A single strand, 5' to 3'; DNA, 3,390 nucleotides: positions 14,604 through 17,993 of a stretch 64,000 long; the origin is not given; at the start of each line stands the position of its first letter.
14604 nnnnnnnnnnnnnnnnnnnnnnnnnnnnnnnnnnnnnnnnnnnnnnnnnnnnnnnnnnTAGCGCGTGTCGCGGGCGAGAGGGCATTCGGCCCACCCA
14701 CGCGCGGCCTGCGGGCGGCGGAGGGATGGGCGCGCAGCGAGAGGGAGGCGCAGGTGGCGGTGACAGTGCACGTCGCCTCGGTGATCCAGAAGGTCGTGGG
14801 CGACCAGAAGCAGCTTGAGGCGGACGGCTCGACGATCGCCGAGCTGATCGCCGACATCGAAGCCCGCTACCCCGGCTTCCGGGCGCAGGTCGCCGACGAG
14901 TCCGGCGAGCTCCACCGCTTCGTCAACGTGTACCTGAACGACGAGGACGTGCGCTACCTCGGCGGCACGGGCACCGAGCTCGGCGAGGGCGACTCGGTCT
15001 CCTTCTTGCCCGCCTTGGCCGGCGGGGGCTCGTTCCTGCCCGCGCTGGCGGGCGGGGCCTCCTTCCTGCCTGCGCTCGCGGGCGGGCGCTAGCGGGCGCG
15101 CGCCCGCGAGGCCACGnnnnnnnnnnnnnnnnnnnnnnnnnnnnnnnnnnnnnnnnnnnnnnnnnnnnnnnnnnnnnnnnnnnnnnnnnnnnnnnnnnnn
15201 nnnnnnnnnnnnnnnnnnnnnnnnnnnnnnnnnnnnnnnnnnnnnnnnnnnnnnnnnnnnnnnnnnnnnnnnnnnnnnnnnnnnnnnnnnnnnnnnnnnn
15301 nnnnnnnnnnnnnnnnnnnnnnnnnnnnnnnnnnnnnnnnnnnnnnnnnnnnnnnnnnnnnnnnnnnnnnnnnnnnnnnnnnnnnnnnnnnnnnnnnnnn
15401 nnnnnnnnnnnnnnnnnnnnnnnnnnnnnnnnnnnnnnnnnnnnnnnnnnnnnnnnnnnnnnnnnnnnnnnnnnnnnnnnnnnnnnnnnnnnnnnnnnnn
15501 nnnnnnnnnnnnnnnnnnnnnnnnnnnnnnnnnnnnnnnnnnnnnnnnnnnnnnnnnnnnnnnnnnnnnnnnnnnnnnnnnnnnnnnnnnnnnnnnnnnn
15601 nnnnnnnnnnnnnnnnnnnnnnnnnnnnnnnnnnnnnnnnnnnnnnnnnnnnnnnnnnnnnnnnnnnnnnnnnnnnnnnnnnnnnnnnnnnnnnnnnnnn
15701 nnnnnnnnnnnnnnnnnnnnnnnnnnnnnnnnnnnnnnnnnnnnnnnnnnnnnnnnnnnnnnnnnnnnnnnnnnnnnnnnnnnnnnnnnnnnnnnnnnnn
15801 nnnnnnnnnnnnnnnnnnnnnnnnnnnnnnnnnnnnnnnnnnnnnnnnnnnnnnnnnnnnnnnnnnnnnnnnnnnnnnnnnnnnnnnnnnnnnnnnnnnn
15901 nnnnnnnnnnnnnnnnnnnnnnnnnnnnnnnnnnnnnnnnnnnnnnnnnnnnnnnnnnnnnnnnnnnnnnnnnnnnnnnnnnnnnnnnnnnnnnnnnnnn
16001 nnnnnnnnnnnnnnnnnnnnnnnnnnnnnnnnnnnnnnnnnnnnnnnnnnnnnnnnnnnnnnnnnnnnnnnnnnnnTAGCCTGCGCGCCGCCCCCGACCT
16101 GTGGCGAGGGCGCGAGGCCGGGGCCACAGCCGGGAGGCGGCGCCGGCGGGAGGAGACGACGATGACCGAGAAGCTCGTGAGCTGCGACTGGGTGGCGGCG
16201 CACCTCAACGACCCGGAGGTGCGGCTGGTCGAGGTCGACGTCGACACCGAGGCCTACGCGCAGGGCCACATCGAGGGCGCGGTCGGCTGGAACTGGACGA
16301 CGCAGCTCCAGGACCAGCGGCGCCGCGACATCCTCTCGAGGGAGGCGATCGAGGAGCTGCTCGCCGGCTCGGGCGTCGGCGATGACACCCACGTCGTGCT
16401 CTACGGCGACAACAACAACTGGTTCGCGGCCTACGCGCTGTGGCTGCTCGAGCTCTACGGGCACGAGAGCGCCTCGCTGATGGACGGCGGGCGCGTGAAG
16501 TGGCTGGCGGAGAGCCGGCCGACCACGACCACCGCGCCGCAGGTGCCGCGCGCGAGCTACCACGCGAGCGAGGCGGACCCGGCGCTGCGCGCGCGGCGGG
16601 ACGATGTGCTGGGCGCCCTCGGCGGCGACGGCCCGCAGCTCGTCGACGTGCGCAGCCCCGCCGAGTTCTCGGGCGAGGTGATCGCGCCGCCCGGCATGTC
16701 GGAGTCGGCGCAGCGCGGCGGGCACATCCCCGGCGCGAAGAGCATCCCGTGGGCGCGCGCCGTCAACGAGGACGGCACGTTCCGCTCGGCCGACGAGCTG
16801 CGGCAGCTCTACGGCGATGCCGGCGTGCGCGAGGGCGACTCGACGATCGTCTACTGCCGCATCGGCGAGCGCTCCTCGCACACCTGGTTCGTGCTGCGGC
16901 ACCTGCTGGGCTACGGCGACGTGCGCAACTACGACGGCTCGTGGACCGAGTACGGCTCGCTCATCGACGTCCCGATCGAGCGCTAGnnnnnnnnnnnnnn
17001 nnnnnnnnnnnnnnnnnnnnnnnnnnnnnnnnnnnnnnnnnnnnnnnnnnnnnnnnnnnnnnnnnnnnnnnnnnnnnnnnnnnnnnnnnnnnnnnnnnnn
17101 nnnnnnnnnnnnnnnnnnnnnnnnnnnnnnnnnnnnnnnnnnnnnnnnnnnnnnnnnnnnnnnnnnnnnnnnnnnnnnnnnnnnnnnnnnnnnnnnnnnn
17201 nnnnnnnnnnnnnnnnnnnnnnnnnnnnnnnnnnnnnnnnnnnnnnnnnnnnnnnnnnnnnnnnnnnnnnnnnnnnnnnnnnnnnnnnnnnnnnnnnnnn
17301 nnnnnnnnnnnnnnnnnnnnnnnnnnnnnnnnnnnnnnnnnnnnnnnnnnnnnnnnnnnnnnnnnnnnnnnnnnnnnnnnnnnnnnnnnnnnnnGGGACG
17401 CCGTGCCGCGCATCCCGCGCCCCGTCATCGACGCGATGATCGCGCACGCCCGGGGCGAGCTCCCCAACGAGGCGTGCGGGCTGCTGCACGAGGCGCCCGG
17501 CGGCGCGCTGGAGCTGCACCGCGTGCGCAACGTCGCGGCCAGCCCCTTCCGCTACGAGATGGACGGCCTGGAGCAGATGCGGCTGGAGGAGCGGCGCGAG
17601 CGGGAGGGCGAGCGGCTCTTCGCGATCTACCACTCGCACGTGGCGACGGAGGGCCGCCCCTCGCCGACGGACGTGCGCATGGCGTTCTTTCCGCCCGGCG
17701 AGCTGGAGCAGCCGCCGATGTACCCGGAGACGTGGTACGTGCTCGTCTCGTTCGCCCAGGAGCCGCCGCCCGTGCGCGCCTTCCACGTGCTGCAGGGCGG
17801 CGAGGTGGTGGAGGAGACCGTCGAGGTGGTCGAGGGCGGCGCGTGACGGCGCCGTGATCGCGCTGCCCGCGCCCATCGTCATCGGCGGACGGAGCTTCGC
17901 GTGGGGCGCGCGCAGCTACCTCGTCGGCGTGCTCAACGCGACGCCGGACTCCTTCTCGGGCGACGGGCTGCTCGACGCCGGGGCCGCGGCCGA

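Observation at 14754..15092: Sulfur-carrier protein with three tandem diglycine tails kept by purifying selection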

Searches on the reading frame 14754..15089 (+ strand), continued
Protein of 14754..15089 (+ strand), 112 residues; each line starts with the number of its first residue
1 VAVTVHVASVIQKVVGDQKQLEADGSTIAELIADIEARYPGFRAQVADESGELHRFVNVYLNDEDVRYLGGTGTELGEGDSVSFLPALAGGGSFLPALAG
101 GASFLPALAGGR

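Call 39: predict_structure(alignment_id=A3)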
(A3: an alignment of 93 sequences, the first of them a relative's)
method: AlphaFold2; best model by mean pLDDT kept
length: 112 residues; sequences in the alignment: 93
mean_pLDDT: 83.0   pTM: 0.74
mean pLDDT of the five models: 83.0, 82.2, 81.1, 79.8, 79.2
residues with pLDDT >= 90: 79; 70-90: 8; 50-70: 3; < 50: 22
segments of 3 or more residues with pLDDT < 50: 90-111
pLDDT, mean of each block of 10 residues (from residue 1): 92 93 97 98 95 94 96 96 82 42 37 48
secondary structure, 60 per line:
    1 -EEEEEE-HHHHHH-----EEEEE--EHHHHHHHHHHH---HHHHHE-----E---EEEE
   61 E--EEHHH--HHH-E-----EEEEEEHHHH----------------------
elements in order: E2-7 H9-14 E20-24 H28-38 H42-46 E57-61 E81-86 H87-90

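Call 58: search_solved_structures(query=window:14754-15089:+, max_evalue=0.001, show_alignments=1)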
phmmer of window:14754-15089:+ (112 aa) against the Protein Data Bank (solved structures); distinct sequences matched with E-value up to 0.001: 6.
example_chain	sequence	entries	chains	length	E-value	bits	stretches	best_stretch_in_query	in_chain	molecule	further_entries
4n6e_B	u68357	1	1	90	3.1e-24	88.4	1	1-91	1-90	ThiS/MoaD family protein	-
3dwg_C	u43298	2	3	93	4.1e-24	88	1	1-91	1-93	9.5 kDa culture filtrate antigen cfp10A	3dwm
8h2i_cU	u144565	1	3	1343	4.6e-13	52.5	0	31-91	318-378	P22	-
1v8c_A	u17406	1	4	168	4.3e-10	43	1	15-93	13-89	MoaD related protein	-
2m19_A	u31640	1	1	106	2.7e-09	40.4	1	11-91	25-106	Molybdopterin converting factor subunit 1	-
2l52_A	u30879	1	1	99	0.00042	23.7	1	14-91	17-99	METHANOSARCINA ACETIVORANS SAMP1 HOMOLOG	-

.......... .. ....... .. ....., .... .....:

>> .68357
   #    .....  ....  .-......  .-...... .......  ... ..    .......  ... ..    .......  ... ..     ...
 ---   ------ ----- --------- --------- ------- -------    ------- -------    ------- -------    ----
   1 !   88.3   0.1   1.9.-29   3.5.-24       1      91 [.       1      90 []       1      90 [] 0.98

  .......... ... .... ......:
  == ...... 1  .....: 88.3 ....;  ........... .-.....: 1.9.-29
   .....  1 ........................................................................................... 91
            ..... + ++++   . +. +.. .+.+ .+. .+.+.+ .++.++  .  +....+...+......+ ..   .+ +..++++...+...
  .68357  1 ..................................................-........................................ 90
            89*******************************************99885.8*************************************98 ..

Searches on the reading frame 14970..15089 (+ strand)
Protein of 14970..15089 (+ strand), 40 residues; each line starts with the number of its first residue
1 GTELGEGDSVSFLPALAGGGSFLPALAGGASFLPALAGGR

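Call 18: search_protein_representatives(protein=window:14970-15089:+)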
Query: 40 residues. Proteins with E-value up to 0.001 (for the whole library): 19; up to 1e-10: 0; up to 1e-30: 0. The best 19 are listed.
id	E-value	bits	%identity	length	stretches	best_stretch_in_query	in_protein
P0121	3.9e-10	54.2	66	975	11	11-36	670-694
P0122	6.6e-07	44.4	48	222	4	8-37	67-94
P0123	6.7e-06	41.3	63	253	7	10-38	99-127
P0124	7.3e-06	41.1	42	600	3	11-38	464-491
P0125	1.1e-04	37.5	41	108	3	8-37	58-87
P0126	1.3e-04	37.3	37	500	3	8-39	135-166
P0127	1.4e-04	37.2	43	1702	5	13-35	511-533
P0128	1.5e-04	37.1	42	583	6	15-40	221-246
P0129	2.3e-04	36.6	38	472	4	11-39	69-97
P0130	3.2e-04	36.1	-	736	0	-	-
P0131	3.2e-04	36.1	44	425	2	6-38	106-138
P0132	3.5e-04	36.0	42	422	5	9-38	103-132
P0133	3.8e-04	35.9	40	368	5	11-39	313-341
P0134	4.3e-04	35.7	54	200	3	9-39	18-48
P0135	5.0e-04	35.5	45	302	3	13-40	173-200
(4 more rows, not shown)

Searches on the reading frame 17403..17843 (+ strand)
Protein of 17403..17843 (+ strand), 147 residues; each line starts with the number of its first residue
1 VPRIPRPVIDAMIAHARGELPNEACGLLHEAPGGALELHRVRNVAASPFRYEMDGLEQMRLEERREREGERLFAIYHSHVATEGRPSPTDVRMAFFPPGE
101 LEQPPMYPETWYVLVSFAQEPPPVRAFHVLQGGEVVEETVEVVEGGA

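Call 5: search_protein_families(library=pfam, proteins=[window:17403-17843:+], max_evalue=0.01)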
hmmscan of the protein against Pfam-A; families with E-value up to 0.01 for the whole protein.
window:17403-17843:+ (147 aa): 1 family
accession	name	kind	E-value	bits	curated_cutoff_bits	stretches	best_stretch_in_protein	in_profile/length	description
PF14464.11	Prok-JAB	-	6.1e-17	62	25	1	5-117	1-103/114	Prokaryotic homologs of the JAB domain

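Call 59: search_solved_structures(query=window:17403-17843:+, max_evalue=0.001)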
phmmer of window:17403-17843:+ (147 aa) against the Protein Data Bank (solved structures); distinct sequences matched with E-value up to 0.001: 4.
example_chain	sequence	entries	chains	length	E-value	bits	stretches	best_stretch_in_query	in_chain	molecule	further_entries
2kks_A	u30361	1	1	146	5e-14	55.7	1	6-121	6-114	Uncharacterized protein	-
5lda_A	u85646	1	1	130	3e-07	33.7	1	21-92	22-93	JAMM1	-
5ld9_A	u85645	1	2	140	3.7e-07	33.4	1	21-92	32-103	JAMM1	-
2kcq_A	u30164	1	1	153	1.1e-05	28.7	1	7-97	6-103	Mov34/MPN/PAD-1 family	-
